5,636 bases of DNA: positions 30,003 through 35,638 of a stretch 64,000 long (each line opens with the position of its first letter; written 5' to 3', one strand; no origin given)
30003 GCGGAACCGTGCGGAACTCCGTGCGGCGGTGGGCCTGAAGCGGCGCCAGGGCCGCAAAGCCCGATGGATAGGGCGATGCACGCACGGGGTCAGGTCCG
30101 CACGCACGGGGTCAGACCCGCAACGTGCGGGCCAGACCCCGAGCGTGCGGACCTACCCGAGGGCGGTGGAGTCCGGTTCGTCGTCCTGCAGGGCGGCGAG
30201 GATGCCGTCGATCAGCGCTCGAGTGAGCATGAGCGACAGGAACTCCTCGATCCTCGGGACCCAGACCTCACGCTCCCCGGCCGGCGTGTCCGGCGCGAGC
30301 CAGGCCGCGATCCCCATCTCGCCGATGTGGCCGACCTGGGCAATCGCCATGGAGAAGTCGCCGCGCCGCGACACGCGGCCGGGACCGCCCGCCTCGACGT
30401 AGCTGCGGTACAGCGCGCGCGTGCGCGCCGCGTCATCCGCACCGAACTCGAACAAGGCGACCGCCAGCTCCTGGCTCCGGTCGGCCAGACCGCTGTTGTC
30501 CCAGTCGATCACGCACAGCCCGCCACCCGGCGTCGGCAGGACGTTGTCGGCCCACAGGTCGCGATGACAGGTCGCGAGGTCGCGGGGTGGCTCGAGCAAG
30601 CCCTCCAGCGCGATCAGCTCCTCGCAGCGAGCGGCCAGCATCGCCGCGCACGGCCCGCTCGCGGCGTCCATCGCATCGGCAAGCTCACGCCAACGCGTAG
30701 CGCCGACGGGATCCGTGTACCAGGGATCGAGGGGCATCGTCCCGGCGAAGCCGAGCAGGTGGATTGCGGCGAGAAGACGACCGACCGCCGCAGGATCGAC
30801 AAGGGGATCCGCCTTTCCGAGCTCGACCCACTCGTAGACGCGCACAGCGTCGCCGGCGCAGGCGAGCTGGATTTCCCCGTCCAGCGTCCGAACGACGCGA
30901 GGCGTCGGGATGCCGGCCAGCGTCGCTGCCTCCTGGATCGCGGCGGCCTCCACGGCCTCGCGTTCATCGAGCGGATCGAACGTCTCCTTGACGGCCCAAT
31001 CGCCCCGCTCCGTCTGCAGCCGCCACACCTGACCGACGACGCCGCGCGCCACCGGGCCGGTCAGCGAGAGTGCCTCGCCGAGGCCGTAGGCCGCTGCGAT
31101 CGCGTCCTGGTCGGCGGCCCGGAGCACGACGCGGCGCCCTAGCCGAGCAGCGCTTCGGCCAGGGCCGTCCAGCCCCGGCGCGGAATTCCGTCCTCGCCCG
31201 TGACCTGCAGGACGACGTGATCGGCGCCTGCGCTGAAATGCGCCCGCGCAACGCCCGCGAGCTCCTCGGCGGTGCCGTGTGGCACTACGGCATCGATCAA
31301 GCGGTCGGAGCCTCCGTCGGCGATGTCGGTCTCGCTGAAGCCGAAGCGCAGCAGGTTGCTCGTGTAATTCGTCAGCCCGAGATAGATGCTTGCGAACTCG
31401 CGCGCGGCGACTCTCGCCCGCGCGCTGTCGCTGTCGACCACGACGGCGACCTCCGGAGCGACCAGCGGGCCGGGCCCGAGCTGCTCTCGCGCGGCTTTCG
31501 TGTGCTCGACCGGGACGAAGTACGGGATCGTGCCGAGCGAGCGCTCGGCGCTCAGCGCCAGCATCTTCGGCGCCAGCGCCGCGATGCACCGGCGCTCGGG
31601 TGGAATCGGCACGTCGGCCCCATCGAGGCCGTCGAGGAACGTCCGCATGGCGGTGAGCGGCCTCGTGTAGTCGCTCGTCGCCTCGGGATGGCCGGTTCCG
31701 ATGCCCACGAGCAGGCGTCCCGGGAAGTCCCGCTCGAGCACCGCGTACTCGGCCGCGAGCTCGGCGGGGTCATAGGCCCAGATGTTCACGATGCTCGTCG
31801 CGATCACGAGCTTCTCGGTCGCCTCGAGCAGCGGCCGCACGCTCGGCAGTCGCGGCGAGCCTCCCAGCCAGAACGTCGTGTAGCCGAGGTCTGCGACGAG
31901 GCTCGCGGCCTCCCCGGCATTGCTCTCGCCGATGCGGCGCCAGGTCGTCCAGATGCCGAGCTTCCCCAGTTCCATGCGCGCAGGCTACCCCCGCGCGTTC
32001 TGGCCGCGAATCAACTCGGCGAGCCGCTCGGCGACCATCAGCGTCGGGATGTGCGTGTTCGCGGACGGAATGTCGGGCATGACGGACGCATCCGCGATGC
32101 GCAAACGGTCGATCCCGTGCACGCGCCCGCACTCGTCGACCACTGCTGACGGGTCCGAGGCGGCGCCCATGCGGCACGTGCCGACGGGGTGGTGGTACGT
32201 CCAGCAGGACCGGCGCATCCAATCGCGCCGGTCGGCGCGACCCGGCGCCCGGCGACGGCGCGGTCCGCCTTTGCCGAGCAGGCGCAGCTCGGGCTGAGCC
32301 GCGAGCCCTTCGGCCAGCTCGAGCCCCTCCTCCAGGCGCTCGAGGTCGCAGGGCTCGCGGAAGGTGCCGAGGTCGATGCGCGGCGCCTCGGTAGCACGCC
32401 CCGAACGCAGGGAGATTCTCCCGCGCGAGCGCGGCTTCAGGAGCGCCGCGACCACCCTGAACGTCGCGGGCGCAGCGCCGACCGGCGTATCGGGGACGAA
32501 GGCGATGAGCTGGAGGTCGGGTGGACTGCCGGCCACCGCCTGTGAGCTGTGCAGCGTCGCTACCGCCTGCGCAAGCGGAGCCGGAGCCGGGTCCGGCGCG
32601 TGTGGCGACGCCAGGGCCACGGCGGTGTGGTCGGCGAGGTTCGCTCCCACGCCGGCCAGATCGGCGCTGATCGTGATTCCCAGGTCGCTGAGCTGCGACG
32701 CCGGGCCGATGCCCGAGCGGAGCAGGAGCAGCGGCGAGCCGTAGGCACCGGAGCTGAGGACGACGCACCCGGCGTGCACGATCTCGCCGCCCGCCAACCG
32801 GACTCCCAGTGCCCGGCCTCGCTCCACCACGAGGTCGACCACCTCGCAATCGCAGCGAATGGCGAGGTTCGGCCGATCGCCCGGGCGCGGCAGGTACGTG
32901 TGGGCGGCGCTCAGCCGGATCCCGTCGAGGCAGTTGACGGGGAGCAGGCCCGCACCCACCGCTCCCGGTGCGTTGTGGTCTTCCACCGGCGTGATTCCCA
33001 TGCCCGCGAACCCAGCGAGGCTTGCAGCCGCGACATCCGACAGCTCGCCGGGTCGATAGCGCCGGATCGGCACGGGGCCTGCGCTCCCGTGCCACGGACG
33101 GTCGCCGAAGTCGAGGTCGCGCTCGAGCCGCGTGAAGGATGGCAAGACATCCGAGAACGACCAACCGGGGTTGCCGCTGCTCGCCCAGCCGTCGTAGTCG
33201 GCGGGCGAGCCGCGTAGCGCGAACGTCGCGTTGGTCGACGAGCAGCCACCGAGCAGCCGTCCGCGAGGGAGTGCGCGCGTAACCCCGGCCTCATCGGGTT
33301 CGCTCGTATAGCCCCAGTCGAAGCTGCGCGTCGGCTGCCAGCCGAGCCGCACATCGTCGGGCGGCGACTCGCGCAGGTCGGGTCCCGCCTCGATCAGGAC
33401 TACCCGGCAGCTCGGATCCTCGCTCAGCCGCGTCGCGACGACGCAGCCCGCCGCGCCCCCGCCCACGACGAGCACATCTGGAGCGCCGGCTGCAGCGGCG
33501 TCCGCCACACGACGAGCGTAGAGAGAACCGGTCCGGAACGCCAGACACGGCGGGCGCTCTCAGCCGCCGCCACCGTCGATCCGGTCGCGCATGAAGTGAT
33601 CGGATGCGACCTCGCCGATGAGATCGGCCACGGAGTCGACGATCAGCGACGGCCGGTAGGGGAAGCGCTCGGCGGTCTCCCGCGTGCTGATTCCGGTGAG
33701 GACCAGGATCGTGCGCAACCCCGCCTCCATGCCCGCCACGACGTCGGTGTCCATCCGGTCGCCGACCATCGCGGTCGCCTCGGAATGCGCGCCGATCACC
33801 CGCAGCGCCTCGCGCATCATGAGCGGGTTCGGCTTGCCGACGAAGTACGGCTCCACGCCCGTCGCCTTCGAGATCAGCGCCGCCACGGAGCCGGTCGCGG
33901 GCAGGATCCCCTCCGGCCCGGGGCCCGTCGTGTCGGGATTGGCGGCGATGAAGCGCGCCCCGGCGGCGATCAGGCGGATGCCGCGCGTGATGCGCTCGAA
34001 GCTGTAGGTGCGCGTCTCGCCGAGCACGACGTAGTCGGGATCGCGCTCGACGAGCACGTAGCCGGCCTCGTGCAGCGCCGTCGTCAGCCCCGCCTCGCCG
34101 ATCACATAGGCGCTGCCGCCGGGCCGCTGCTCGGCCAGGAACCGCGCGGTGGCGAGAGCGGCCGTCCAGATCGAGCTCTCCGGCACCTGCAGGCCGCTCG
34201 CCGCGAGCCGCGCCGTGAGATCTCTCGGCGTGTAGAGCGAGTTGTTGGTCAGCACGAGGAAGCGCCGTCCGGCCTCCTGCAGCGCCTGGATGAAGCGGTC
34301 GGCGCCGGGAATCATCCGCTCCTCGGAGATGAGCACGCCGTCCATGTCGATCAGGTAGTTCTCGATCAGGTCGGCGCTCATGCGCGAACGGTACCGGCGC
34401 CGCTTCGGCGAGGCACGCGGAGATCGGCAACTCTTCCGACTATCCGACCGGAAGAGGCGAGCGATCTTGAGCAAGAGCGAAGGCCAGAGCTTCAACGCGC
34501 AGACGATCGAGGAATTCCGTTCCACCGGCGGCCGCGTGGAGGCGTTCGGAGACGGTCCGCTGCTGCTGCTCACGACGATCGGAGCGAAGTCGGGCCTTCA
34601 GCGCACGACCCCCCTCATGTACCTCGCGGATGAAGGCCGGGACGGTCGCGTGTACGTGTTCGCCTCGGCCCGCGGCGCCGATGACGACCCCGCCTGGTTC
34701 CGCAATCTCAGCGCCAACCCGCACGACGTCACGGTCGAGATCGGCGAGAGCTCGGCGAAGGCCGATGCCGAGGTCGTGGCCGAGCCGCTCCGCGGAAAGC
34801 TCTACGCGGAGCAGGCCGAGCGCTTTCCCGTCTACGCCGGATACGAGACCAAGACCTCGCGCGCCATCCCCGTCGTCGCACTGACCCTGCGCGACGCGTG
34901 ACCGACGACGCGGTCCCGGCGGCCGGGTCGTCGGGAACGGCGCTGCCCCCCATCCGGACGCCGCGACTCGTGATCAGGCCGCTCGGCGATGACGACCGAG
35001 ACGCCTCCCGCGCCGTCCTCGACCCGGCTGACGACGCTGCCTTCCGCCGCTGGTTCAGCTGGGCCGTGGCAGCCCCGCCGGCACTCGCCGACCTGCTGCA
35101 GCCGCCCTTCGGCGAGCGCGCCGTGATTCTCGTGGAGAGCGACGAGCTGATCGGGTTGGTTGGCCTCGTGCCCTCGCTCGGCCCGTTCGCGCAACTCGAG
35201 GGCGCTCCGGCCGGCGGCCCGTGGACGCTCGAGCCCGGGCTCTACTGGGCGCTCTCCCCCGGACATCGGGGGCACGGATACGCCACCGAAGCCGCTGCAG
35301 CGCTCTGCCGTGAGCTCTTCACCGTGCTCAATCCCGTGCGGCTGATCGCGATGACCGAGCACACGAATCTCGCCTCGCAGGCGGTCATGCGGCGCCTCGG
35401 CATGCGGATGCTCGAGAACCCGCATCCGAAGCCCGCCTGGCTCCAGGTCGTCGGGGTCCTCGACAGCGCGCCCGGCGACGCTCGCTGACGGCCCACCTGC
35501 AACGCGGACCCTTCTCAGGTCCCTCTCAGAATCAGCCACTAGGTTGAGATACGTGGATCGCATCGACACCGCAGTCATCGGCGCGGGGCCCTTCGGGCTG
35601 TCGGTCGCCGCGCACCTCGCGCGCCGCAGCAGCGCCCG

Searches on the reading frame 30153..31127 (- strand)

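Call 52: search_protein_families(library=pfam, proteins=[window:30153-31127:-])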
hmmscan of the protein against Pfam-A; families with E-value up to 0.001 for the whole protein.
window:30153-31127:- (324 aa): 2 families
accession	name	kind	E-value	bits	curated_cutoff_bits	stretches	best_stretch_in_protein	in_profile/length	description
PF01636.29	APH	-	1.7e-19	71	23.2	1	25-244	4-229/239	Phosphotransferase enzyme family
PF01633.27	Choline_kinase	-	0.00047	20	29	1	183-232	161-211/300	Choline/ethanolamine kinase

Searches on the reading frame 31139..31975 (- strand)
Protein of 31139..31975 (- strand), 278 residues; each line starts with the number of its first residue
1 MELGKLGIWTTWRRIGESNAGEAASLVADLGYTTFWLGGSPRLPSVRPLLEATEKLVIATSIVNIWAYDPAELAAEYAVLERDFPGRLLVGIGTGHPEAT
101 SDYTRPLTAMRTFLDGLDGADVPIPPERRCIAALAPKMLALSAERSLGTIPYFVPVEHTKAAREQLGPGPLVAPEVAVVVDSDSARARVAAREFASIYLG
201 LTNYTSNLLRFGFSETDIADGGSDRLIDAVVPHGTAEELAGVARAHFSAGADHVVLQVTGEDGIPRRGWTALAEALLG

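Call 52: search_protein_families(library=pfam, proteins=[window:31139-31975:-])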
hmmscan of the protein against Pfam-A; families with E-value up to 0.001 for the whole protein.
window:31139-31975:- (278 aa): 1 family
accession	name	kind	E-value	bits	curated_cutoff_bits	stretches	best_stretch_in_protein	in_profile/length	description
PF00296.26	Bac_luciferase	-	4.9e-17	62.7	27.9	1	19-100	24-112/314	Luciferase-like monooxygenase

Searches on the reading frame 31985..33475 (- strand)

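Call 55: search_protein_families(library=pfam, max_evalue=0.01, proteins=[window:31985-33475:-])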
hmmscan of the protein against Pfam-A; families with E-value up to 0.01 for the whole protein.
window:31985-33475:- (496 aa): 7 families
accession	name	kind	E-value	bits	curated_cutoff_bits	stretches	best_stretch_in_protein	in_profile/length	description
PF05199.19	GMC_oxred_C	-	1.3e-34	120.1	24.6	1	348-482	1-139/139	GMC oxidoreductase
PF00732.25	GMC_oxred_N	-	7.3e-32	111.4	23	1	2-284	4-217/218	GMC oxidoreductase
PF01266.30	DAO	-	6.8e-08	32.9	27.9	1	2-34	3-34/353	FAD dependent oxidoreductase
PF13450.12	NAD_binding_8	-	2.7e-06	28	21.9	1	3-34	1-31/68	NAD(P)-binding Rossmann-like domain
PF05834.18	Lycopene_cycl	-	1.4e-05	24.8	23.4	1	2-34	3-36/380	Lycopene cyclase protein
PF00890.30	FAD_binding_2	-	3.6e-05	23.6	20.4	1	2-33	3-33/414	FAD binding domain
PF01134.28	GIDA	-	0.00029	20.5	22.1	0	202-248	109-154/391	Glucose inhibited division protein A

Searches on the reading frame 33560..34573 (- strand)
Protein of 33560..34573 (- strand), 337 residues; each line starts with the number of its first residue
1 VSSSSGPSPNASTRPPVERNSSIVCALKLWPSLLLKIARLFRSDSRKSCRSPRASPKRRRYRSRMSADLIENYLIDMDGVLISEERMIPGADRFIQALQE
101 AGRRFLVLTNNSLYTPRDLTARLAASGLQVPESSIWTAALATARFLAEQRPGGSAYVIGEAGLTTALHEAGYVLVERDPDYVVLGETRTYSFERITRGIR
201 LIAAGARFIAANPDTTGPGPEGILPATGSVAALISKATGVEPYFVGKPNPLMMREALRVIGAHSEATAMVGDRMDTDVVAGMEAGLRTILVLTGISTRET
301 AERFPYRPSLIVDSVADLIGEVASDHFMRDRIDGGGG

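Call 55: search_protein_families(library=pfam, max_evalue=0.01, proteins=[window:33560-34573:-])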
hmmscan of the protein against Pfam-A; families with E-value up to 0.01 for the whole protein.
window:33560-34573:- (337 aa): 4 families
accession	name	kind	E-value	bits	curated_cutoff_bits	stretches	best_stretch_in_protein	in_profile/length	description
PF13242.12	Hydrolase_like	-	2.1e-27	95.2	22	1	245-318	2-75/75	HAD-hyrolase-like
PF13344.12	Hydrolase_6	-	8e-26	90.5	27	1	74-172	2-100/101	Haloacid dehalogenase-like hydrolase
PF00702.32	Hydrolase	-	4.1e-13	50.6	26.4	1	73-285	4-191/191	haloacid dehalogenase-like hydrolase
PF13419.12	HAD_2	-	6.1e-07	30.2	23.8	1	233-291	121-178/178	Haloacid dehalogenase-like hydrolase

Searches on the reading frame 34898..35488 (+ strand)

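Call 55: search_protein_families(library=pfam, max_evalue=0.01, proteins=[window:34898-35488:+])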
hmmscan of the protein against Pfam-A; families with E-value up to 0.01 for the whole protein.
window:34898-35488:+ (196 aa): 2 families
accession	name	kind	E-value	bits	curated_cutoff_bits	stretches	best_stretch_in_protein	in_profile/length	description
PF13302.13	Acetyltransf_3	-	2.1e-18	67.8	25.4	1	23-170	1-138/138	Acetyltransferase (GNAT) domain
PF00583.31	Acetyltransf_1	-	3.1e-07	31.1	20.7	1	64-169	25-116/116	Acetyltransferase (GNAT) family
